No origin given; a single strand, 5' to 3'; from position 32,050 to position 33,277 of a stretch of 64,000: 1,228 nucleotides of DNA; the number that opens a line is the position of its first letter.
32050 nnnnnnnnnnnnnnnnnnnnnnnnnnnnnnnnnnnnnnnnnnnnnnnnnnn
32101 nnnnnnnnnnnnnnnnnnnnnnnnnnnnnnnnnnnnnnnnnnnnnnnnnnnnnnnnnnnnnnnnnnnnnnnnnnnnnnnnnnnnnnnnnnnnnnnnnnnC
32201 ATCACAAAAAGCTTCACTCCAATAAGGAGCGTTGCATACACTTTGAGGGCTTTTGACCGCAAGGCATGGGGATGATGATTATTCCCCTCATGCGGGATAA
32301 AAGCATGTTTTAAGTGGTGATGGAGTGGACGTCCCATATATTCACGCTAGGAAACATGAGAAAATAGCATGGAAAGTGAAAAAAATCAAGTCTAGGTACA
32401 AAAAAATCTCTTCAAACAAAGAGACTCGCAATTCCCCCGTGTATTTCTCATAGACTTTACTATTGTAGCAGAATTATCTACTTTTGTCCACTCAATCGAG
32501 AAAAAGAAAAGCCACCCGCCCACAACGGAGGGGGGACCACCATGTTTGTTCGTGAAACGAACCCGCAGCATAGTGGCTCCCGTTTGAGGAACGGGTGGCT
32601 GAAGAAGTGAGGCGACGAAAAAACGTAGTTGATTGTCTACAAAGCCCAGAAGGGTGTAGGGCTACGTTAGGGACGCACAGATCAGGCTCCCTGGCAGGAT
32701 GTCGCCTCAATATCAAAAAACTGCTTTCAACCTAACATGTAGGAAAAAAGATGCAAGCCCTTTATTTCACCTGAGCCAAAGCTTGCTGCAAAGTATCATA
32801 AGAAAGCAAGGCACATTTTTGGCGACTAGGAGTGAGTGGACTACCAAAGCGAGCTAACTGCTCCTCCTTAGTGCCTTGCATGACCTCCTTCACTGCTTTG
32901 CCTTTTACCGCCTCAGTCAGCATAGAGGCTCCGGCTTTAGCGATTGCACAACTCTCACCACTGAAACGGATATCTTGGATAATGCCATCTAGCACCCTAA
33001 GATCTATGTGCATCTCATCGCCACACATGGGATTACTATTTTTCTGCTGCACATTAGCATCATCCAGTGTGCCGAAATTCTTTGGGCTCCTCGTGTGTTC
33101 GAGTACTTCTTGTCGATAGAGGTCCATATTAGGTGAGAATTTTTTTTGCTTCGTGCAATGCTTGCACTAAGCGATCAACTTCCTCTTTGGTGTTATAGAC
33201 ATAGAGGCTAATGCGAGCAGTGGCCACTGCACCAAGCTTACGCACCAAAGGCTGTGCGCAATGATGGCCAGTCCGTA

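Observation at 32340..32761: Unassigned 420-nt intergenic region containing a compact multi-helix RNA-like structure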

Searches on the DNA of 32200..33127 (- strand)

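Call 4: search_rna_families(source=window, start=32200, end=32900, threshold=evalue, max_evalue=10, show_alignments=4)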
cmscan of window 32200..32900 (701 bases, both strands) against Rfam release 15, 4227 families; matches with E-value up to 10: 4.
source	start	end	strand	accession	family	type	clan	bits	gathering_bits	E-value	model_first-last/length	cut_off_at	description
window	32504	32598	-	RF02837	anti-hemB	Gene; sRNA;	-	14.2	49.5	1.6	1-81/81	no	Burkholderia RNA 7 (anti-hemB)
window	32531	32583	+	RF03268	mir-1911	Gene; miRNA;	-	14.2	88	8.7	1-59/59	no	mir-1911 microRNA precursor family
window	32268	32335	+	RF00095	snoPyro_CD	Gene; snRNA; snoRNA; CD-box;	CL00132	14.1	45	4.7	1-58/58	no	Pyrococcus C/D box small nucleolar RNA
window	32268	32285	+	RF01134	sR30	Gene; snRNA; snoRNA; CD-box;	-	10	38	9.4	1-57/57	no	Small nucleolar RNA sR30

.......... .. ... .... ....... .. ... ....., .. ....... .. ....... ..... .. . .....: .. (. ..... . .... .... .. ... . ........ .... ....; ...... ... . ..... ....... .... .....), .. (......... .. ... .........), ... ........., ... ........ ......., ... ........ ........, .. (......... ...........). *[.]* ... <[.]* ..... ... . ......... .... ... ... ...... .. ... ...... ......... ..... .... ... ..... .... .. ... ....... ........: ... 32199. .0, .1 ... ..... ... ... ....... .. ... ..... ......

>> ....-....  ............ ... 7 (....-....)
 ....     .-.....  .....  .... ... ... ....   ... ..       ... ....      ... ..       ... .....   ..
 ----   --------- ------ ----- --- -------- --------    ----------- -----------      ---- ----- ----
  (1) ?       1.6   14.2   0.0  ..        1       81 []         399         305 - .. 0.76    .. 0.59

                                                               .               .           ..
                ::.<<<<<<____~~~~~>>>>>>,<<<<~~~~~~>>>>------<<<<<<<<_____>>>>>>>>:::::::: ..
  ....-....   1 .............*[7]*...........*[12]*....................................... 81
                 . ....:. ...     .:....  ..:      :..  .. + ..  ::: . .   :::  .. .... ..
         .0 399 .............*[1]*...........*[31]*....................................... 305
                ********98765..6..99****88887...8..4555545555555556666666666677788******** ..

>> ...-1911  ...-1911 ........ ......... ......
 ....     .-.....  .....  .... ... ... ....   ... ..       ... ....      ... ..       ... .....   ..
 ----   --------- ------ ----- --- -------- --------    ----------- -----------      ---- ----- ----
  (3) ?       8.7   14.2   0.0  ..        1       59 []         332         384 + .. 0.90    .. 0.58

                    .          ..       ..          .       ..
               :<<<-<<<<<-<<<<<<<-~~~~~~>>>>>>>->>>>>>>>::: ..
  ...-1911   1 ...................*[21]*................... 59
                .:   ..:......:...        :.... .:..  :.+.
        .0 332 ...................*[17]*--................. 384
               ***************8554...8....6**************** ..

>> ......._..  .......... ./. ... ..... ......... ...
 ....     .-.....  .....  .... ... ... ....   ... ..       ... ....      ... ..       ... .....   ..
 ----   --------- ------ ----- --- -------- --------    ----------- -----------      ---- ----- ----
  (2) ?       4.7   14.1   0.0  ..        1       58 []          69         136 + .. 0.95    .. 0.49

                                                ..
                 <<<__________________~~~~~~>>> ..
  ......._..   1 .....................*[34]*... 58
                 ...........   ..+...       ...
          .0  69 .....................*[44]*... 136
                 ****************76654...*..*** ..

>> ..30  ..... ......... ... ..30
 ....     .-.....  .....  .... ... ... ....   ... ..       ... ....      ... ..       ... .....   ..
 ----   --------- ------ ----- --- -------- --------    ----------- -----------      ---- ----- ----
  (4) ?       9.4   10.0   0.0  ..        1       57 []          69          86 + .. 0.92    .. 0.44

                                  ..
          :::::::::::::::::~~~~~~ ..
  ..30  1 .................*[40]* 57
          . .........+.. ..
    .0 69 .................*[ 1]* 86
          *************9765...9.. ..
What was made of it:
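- On tmRNA / RNase P RNA / SRP RNA / 6S RNA (Rfam): At E<=10 only chance-level hits appear (anti-hemB at 14 bits against a threshold of 49.5; a miRNA) (call 4).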

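Call 19: search_rna_families(sources=[L081, L085, L088, L082], threshold=evalue, max_evalue=5, show_alignments=3)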
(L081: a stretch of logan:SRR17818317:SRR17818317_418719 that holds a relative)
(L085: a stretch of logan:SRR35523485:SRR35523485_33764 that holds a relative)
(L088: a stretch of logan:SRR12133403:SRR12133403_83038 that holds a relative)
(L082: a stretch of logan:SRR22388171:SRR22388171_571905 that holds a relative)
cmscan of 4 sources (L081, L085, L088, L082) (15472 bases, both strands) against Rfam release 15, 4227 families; matches with E-value up to 5: 5.
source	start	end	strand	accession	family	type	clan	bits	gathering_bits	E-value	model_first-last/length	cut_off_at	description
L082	2758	2834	+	RF03271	mir-1247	Gene; miRNA;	-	24.6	70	2.2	1-74/74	no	mir-1247 microRNA precursor family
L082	2046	2137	-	RF03743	MIR7696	Gene; miRNA;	-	22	83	3.6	1-88/88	no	MIR7696 microRNA precursor family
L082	2046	2137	+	RF03743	MIR7696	Gene; miRNA;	-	21.4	83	5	1-88/88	no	MIR7696 microRNA precursor family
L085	667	753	-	RF00046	snoR30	Gene; snRNA; snoRNA; CD-box;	CL00073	21.1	60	1.5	1-96/96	no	Small nucleolar RNA R30/Z108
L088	632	676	-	RF02224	sX5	Gene; sRNA;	-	19.2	50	2.7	1-49/49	no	Xanthomonadaceae sRNA sX5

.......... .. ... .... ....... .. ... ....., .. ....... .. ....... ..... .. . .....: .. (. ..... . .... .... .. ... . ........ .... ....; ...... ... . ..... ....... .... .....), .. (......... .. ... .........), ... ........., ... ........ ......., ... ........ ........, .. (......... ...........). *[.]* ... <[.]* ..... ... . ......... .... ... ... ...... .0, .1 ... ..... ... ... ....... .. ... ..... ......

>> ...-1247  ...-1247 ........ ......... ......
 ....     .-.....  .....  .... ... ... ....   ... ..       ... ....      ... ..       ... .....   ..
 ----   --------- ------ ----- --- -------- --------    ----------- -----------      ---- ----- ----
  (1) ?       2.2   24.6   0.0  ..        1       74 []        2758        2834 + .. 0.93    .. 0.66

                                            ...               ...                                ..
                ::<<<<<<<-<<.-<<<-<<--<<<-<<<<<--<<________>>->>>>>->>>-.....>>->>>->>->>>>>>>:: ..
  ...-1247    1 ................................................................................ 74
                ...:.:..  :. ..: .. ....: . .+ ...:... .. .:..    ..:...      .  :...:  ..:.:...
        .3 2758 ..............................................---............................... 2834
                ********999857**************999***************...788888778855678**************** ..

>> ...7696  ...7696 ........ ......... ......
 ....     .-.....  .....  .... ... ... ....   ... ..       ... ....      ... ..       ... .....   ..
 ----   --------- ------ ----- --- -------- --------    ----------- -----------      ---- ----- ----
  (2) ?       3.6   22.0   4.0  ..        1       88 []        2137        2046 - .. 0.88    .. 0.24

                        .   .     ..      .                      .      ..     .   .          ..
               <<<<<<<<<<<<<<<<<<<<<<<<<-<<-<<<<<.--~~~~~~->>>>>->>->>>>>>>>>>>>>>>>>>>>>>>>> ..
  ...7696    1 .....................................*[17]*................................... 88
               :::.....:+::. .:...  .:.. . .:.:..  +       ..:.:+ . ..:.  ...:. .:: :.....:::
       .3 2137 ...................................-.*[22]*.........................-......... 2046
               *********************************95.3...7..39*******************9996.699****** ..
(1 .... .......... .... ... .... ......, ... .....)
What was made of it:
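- On tmRNA / RNase P RNA / SRP RNA / 6S RNA (Rfam): Nothing was found in the homologous spacers of L081, L082, L085 and L088 (call 19).
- Closest known: C-rich anti-Shine-Dalgarno sRNAs of Firmicutes. Different: No Rfam hit to any family, even at E<=10 (calls 4, 19).
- No Rfam riboswitch matches, even at E<=10 (calls 4, 19).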

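Call 39: build_rna_model(alignment_id=A4)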
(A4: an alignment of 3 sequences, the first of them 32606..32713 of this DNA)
Model R1 built from alignment A4 (3 sequences, 110 columns); structure: RNAalifold consensus.
model positions 108; base pairs 32; branch points 1; effective number of sequences 0.74; information 0.591 bits per position. Calibrated on 0.2 Mb of random sequence (short: E-values are rough).
structure used (alignment columns):
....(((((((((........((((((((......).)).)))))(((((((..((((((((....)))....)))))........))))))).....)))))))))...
